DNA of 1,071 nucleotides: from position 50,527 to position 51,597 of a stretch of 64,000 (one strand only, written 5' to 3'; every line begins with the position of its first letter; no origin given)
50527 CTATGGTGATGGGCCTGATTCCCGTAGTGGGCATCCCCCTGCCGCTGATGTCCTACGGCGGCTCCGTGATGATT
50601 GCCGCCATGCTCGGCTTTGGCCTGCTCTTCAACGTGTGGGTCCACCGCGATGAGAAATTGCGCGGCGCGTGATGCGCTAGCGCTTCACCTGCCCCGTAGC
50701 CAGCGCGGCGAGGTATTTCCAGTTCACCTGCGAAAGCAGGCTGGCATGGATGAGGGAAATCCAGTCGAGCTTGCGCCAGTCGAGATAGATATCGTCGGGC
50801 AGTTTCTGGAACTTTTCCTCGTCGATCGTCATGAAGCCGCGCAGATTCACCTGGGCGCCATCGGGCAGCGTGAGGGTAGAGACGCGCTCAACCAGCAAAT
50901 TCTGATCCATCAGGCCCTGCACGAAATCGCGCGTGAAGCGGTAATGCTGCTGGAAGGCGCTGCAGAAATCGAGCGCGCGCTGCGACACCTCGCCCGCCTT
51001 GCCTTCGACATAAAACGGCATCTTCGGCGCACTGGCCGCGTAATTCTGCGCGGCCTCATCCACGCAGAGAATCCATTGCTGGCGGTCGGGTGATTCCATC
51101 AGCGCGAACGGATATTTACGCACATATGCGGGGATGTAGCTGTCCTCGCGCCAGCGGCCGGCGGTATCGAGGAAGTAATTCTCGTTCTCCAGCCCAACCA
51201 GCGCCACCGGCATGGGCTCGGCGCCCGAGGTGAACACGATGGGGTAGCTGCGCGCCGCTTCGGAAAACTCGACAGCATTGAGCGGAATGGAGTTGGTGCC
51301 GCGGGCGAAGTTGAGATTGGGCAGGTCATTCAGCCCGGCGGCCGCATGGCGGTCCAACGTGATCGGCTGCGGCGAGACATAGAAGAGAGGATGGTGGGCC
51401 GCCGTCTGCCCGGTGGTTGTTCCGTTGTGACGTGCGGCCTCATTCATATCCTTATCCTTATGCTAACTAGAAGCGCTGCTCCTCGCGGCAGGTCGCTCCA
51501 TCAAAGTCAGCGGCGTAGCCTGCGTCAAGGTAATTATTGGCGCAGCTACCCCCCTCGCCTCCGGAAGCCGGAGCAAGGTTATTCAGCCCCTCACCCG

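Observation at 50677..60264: Candidate new adhesin-release module: LapG-type BTLCP protease + TPS adhesin operon (tpsB-tpsA-sapC) + divergent degenerate-HD-GYP transmembrane receptor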

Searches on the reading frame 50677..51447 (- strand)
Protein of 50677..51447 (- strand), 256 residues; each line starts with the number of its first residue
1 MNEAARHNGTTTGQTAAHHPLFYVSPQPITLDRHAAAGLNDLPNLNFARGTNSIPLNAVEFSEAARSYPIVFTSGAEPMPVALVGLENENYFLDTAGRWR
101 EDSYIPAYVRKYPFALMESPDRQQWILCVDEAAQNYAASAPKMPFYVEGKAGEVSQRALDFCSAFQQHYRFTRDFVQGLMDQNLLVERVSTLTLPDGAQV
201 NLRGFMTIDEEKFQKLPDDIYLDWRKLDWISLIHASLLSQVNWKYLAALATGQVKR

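Call 3: search_protein_families(library=pfam, proteins=[window:50677-51447:-], max_evalue=0.01)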
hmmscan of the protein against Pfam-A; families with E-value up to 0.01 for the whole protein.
window:50677-51447:- (256 aa): 1 family
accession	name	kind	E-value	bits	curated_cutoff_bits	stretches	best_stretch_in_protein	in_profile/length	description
PF07277.16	SapC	-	8.4e-56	189.4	28.9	1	32-245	4-219/220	SapC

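Call 4: search_protein_families(library=ncbifam, proteins=[window:50677-51447:-], max_evalue=0.01)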
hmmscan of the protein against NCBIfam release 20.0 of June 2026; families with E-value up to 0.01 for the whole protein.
window:50677-51447:- (256 aa): 0 families

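Call 65: find_homologous_proteins(query=window:50677-51447:-, max_evalue=1e-10)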
Query window:50677-51447:- (256 aa): 151 proteins with E <= 1e-10 among 2325 candidates; the best 120 are listed.
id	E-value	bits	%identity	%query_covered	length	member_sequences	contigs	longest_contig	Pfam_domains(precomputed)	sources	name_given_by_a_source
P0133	1.7e-171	587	100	100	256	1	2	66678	PF07277.17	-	-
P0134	1.8e-147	508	85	100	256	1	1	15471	PF07277.17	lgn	-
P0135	7.8e-138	476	80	98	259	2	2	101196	PF07277.17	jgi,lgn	jgi:hypothetical protein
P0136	5.0e-132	457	78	99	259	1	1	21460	PF07277.17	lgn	-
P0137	1.2e-130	453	75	99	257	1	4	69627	PF07277.17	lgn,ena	-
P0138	1.3e-130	453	78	98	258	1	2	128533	PF07277.17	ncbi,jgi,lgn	jgi:hypothetical protein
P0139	1.2e-127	443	75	98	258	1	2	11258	PF07277.17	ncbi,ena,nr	ncbi:MAG: SapC family protein [Rickettsiales bacterium]|nr:SapC family protein [Rickettsiales bacter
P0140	5.9e-127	441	74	100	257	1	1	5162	PF07277.17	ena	-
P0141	5.2e-96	339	63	90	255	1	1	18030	PF07277.17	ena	-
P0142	4.4e-88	313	58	91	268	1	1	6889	PF07277.17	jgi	jgi:hypothetical protein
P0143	4.0e-84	300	53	98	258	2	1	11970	PF07277.17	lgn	-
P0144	1.4e-83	299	52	98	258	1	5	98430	PF07277.17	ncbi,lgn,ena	-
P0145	1.8e-77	279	51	94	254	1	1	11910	PF07277.17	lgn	-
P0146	4.1e-76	274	51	93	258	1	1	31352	PF07277.17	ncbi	-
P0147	5.8e-75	270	48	99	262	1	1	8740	PF07277.17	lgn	-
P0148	2.6e-73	265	52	90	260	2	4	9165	PF07277.17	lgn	-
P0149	3.9e-73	264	50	96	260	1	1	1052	PF07277.17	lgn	-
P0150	7.0e-73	264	49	91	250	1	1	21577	PF07277.17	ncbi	-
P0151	7.6e-72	260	50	92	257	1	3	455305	PF07277.17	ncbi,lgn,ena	-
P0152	7.6e-72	260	49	94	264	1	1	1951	PF07277.17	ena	-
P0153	1.2e-70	256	50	90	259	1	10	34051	PF07277.17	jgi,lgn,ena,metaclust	metaclust:\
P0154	2.1e-70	255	50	94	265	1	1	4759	PF07277.17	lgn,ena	-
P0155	1.0e-67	247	47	96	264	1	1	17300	PF07277.17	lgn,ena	-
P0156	2.0e-67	246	48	93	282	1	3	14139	PF07277.17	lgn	-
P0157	2.9e-65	239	45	95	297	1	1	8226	PF07277.17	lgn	-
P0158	5.8e-65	238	44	96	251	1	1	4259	PF07277.17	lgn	-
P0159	6.3e-64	234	46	90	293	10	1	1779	PF07277.17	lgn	-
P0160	1.2e-63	233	43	93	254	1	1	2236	PF07277.17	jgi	jgi:hypothetical protein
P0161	1.6e-63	233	44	96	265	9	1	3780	PF07277.17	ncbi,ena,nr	ncbi:MAG: SapC family protein [Alphaproteobacteria bacterium]|nr:SapC family protein [Alphaproteobac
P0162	1.1e-62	230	45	93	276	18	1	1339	PF07277.17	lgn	-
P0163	3.2e-62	229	44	92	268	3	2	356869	PF07277.17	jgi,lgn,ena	-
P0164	3.2e-62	229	46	91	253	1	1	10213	PF07277.17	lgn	-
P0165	3.4e-62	229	46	89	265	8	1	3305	PF07277.17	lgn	-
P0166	4.2e-62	228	44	99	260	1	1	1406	PF07277.17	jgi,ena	-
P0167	4.2e-62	228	44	91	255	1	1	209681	PF07277.17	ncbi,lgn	-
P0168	2.6e-61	226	46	91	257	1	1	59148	PF07277.17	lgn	-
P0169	7.6e-61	224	43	90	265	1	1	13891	PF07277.17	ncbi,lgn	-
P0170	7.7e-61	224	45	94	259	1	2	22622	PF07277.17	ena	-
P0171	9.0e-61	224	46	89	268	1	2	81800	PF07277.17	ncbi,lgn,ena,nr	ncbi:MAG: SapC family protein [Alphaproteobacteria bacterium]|nr:SapC family protein [Alphaproteobac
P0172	1.5e-60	223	45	89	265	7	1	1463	PF07277.17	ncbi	-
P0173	1.7e-60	223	45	89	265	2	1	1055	PF07277.17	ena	-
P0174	2.0e-60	223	44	93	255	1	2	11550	PF07277.17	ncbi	-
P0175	2.7e-60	222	43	96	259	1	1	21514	PF07277.17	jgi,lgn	-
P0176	3.4e-60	222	44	90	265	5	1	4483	PF07277.17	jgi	jgi:hypothetical protein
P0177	1.1e-59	220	45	91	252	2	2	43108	PF07277.17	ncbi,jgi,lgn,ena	jgi:hypothetical protein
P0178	4.3e-59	218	44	93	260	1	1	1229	PF07277.17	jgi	jgi:hypothetical protein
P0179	2.7e-58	216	46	89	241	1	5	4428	PF07277.17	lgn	-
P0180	3.9e-58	215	44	92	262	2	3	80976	PF07277.17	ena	-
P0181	7.5e-58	214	44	90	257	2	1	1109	PF07277.17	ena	-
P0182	1.4e-57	213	42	98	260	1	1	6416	PF07277.17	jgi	-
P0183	2.6e-57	212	42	96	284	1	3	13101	PF07277.17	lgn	-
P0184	3.2e-57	212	43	88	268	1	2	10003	PF07277.17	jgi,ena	jgi:hypothetical protein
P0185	4.9e-57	212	43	89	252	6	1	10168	PF07277.17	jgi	jgi:hypothetical protein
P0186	6.1e-57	211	43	89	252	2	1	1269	PF07277.17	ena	-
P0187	6.6e-57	211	42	99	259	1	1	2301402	PF07277.17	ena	-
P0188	7.3e-57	211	47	94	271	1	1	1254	PF07277.17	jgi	-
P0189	3.4e-56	209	41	96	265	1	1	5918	PF07277.17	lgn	-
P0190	5.0e-56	208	43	92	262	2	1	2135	PF07277.17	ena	-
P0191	5.3e-56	208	44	89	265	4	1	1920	PF07277.17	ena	-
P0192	7.5e-56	208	43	90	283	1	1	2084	PF07277.17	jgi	-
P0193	9.0e-56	207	44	89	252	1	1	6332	PF07277.17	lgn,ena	-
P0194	1.2e-55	207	43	92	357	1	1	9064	PF07277.17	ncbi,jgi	jgi:hypothetical protein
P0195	2.1e-55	206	44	95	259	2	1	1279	PF07277.17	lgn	-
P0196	2.2e-55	206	43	89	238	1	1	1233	PF07277.17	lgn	-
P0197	3.4e-55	206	41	98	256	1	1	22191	PF07277.17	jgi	jgi:hypothetical protein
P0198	3.4e-55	206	44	89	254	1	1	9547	PF07277.17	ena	-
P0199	5.8e-55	205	44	91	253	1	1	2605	PF07277.17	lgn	-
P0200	1.2e-54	204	41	94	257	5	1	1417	PF07277.17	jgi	-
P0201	4.0e-54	202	44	90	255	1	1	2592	PF07277.17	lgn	-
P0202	2.6e-53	199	43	94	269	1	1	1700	PF07277.17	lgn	-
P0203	3.7e-53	199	42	91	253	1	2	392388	PF07277.17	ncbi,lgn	-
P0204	5.5e-53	198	41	96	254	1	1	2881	PF07277.17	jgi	jgi:hypothetical protein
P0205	8.8e-53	198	42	95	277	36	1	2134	PF07277.17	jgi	jgi:hypothetical protein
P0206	3.2e-52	196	43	90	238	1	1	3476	PF07277.17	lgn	-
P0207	1.3e-51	194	41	98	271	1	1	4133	PF07277.17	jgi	jgi:hypothetical protein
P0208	1.7e-51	193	40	95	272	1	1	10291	PF07277.17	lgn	-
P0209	6.5e-51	192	41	91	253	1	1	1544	PF07277.17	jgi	-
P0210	8.8e-51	191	40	95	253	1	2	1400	PF07277.17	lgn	-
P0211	1.2e-50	191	41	97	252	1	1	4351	PF07277.17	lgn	-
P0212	4.4e-50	189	42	91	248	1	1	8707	PF07277.17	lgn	-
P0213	2.3e-49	186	40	91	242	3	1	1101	PF07277.17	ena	-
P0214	3.0e-49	186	41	96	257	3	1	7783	PF07277.17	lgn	-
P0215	3.5e-49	186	39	92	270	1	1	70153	PF07277.17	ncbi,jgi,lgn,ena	jgi:hypothetical protein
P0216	5.3e-48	182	41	91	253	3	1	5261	PF07277.17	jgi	jgi:hypothetical protein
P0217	8.0e-48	181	38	96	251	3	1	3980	PF07277.17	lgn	-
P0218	1.1e-47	181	38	87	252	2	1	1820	PF07277.17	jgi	jgi:hypothetical protein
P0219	1.6e-47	180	40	93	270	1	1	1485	PF07277.17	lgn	-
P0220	2.2e-47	180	39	88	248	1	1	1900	PF07277.17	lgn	-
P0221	2.7e-47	180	40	89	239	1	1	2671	PF07277.17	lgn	-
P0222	6.5e-47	178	40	88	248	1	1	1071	PF07277.17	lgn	-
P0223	8.6e-47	178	39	91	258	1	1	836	PF07277.17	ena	-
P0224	1.8e-46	177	40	89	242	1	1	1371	PF07277.17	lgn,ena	-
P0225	1.9e-46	177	40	88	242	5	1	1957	PF07277.17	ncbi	-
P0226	2.8e-45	173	40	89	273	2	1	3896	PF07277.17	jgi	-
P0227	5.7e-45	172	41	82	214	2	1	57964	PF07277.17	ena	-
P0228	7.7e-45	172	41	86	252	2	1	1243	PF07277.17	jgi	jgi:hypothetical protein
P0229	3.4e-44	170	41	86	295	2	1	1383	PF07277.17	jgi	jgi:hypothetical protein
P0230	4.1e-44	169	42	89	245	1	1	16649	PF07277.17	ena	-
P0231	1.7e-43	167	41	93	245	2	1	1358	PF07277.17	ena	-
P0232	8.3e-43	165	36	93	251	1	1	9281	PF07277.17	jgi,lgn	jgi:hypothetical protein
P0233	2.0e-42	164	40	86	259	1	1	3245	PF07277.17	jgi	jgi:hypothetical protein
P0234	1.5e-41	161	39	86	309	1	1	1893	PF07277.17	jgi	jgi:hypothetical protein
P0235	3.4e-41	160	39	84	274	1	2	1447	PF07277.17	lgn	-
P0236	3.6e-41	160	39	90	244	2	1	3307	PF07277.17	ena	-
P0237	1.9e-40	157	40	89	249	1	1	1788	PF07277.17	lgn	-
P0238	3.8e-40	156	34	92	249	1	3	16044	PF07277.17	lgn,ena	-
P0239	6.4e-40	156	40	88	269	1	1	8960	PF07277.17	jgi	jgi:hypothetical protein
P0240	6.8e-40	155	39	92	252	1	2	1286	PF07277.17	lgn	-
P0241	9.0e-40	155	37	89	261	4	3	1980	PF07277.17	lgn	-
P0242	1.6e-39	154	39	86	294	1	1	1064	PF07277.17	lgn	-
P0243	1.7e-39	154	33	91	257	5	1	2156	PF07277.17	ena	-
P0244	2.0e-39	154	37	88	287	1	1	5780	PF07277.17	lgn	-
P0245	1.3e-38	151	45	60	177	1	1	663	PF07277.17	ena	-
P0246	1.6e-38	151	39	85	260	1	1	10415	PF07277.17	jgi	jgi:hypothetical protein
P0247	3.3e-38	150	36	89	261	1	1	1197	PF07277.17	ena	-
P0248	7.1e-38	149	37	91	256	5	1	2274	PF07277.17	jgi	jgi:hypothetical protein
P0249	7.3e-38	149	37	89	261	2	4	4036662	PF07277.17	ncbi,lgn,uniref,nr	ncbi:SapC family protein [Sphingosinicella microcystinivorans]|uniref:SapC family protein n=1 Tax=Sp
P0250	1.0e-37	148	36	92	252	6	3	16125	PF07277.17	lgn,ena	-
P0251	1.0e-37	148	34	92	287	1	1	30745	PF07277.17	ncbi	-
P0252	1.0e-37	148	36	89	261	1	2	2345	PF07277.17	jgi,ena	-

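Call 66: find_encoding_contigs(protein=P0144, flank=10000, max_places=1)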
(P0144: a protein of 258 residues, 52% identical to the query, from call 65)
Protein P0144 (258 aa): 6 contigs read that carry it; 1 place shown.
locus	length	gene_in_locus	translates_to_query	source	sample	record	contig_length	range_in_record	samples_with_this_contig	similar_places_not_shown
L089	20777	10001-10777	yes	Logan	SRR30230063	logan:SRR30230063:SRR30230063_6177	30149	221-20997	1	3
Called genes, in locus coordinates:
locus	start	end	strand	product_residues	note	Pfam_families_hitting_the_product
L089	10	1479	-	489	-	PF00483:NTP_transferase, PF22640:ManC_GMP_beta-helix, PF01050:MannoseP_isomer, PF07883:Cupin_2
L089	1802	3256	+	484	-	PF02878:PGM_PMM_I, PF02879:PGM_PMM_II, PF02880:PGM_PMM_III, PF00408:PGM_PMM_IV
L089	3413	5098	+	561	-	PF08479:POTRA_2, PF03865:ShlB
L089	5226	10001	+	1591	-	PF05860:TPS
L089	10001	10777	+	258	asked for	PF07277:SapC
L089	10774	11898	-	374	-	PF01098:FTSW_RODA_SPOVE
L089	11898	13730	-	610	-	PF03717:PBP_dimer, PF00905:Transpeptidase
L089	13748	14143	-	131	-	-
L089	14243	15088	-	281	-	PF04085:MreC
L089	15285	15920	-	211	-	PF06035:Peptidase_C93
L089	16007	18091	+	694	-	PF08448:PAS_4 (weak), PF13487:HD_5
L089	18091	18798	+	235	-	-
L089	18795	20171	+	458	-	PF12895:ANAPC3 (faint)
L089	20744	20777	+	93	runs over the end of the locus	-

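Call 67: find_encoding_contigs(protein=P0151, flank=10000, max_places=1)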
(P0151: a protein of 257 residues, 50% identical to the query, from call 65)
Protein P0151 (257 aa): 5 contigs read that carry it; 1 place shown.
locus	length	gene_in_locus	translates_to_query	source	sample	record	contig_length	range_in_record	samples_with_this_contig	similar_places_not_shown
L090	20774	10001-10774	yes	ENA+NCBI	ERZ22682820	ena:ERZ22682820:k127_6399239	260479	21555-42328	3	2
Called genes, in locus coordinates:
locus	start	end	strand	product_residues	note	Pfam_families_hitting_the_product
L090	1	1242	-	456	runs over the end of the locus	-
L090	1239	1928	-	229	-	-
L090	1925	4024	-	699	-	PF13487:HD_5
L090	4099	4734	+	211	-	PF06035:Peptidase_C93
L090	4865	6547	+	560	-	PF07244:POTRA (faint), PF08479:POTRA_2, PF03865:ShlB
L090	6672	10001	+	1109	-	PF05860:TPS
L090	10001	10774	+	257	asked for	PF07277:SapC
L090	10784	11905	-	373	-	PF01098:FTSW_RODA_SPOVE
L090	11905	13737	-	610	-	PF03717:PBP_dimer, PF00905:Transpeptidase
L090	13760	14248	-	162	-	PF04093:MreD (weak)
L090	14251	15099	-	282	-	PF04085:MreC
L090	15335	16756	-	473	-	PF02878:PGM_PMM_I, PF02879:PGM_PMM_II, PF02880:PGM_PMM_III, PF00408:PGM_PMM_IV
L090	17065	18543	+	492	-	PF00483:NTP_transferase, PF22640:ManC_GMP_beta-helix, PF01050:MannoseP_isomer, PF07883:Cupin_2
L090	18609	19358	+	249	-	PF20772:TACO1_YebC_N, PF01709:Transcrip_reg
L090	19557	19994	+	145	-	PF10861:DUF2784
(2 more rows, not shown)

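Call 68: find_encoding_contigs(protein=P0167, flank=10000, max_places=1)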
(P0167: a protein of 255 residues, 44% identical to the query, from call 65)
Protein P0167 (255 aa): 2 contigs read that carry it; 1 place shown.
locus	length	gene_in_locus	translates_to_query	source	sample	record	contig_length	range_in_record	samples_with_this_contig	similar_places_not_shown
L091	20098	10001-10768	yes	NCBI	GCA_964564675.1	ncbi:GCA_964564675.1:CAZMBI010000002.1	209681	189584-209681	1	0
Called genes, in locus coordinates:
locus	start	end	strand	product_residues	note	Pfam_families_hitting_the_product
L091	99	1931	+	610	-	PF13472:Lipase_GDSL_2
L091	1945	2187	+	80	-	-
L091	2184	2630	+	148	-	-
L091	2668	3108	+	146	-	PF00959:Phage_lysozyme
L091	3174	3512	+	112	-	-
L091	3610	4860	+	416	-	-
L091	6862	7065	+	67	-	-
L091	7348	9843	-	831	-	PF00353:HemolysinCabind (weak)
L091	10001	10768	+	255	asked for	PF07277:SapC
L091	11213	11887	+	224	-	PF01135:PCMT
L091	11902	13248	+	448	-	PF02321:OEP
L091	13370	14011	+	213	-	-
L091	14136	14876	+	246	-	PF12796:Ank_2, PF13637:Ank_4 (weak)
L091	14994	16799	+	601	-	PF00920:ILVD_EDD_N, PF24877:ILV_EDD_C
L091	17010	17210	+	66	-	PF09834:DUF2061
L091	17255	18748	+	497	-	-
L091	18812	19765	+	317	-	-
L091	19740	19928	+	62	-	-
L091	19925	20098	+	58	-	?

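Call 77: predict_structure(alignment_id=A3)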
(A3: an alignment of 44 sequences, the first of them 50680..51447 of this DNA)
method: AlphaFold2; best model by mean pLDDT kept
length: 256 residues; sequences in the alignment: 44
mean_pLDDT: 91.4   pTM: 0.85
mean pLDDT of the five models: 91.4, 91.1, 90.6, 90.3, 90.0
residues with pLDDT >= 90: 203; 70-90: 35; 50-70: 3; < 50: 15
segments of 3 or more residues with pLDDT < 50: 1-15
pLDDT, mean of each block of 10 residues (from residue 1): 36 55 95 98 96 97 98 96 94 96 97 94 92 98 98 97 96 98 94 84 93 98 97 98 93 86
secondary structure, 60 per line:
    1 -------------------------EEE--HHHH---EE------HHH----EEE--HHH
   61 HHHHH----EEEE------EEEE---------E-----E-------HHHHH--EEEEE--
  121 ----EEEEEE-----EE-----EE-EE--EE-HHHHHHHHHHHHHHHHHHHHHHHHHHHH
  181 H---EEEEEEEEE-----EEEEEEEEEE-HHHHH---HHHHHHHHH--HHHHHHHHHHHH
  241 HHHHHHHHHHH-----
elements in order: E26-28 H31-34 E53-55 H58-65 E70-73 E80-83 H107-111 E114-118 E125-130 H153-181 E185-193 E199-208 H210-214 H218-226 H229-251

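Call 82: fold_search(model_id=the predicted structure, library=pdb)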
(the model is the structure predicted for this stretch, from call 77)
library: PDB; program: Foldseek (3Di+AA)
matches with E <= 10: 326; with E <= 0.001: 0
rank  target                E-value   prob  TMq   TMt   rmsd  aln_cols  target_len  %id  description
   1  8dqo_A                6.1e-01  0.05  0.10  0.07  16.5       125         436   13  Crystal structure of Arabidopsis thaliana COSY (released 2023-01-11)
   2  5gpy_A                6.4e-01  0.18  0.12  0.17   9.6        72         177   15  Crystal structure of the human TFIIE complex (released 2016-11-02)
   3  7ui9_A                9.7e-01  0.02  0.10  0.02  19.1       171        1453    9  Core Mediator-PICearly (Copy A) (released 2023-02-15)
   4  7nvr_W                1.0e+00  0.12  0.13  0.15   9.9        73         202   11  Human Mediator with RNA Polymerase II Pre-initiation complex (released 2021-05-05)
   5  6o6c_A                1.2e+00  0.02  0.10  0.03  18.0       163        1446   11  RNA polymerase II elongation complex arrested at a CPD lesion (released 2019-06-26)
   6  7nvs_W                1.3e+00  0.12  0.12  0.16   9.9        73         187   15  RNA polymerase II core pre-initiation complex with closed promoter DNA in proximal position (released 2021-05-05)
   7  8yz5_G                1.3e+00  0.02  0.10  0.19  17.5       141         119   11  SARS-CoV-2 Delta Spike in complex with Fab of JE-5C (released 2024-06-05)
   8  5zqh                  1.5e+00  0.09  0.11  0.19   6.1        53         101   19  Crystal structure of Streptococcus transcriptional regulator (released 2019-05-01)
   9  8dqp_A                1.5e+00  0.02  0.10  0.07  15.8       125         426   11  Crystal structure of Arabidopsis thaliana COSY in complex with scopoletin (released 2023-01-11)
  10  8cll_A                1.5e+00  0.08  0.09  0.08  11.1        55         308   16  Structural insights into human TFIIIC promoter recognition (released 2023-06-21)
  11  9dxf_A                1.6e+00  0.02  0.13  0.07  20.9       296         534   10  attLmm bound serine integrase and RDF complex in the post-rotation state (released 2026-01-21)
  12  9gsx_X                1.7e+00  0.01  0.10  0.05  34.2       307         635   10  Campylobacter hook-filament junction-cap complex (released 2025-04-09)
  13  8dqr                  2.0e+00  0.02  0.10  0.07  16.1       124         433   10  Crystal structure of Arabidopsis thaliana COSY in complex with scopoletin (released 2023-01-11)
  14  7fg2_D                2.0e+00  0.01  0.09  0.17  18.0       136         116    7  Minor cryo-EM structure of S protein trimer of SARS-CoV2 with K-874A VHH, composite map (released 2021-09-29)
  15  8dqp_B                2.1e+00  0.02  0.10  0.07  14.5       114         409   14  Crystal structure of Arabidopsis thaliana COSY in complex with scopoletin (released 2023-01-11)
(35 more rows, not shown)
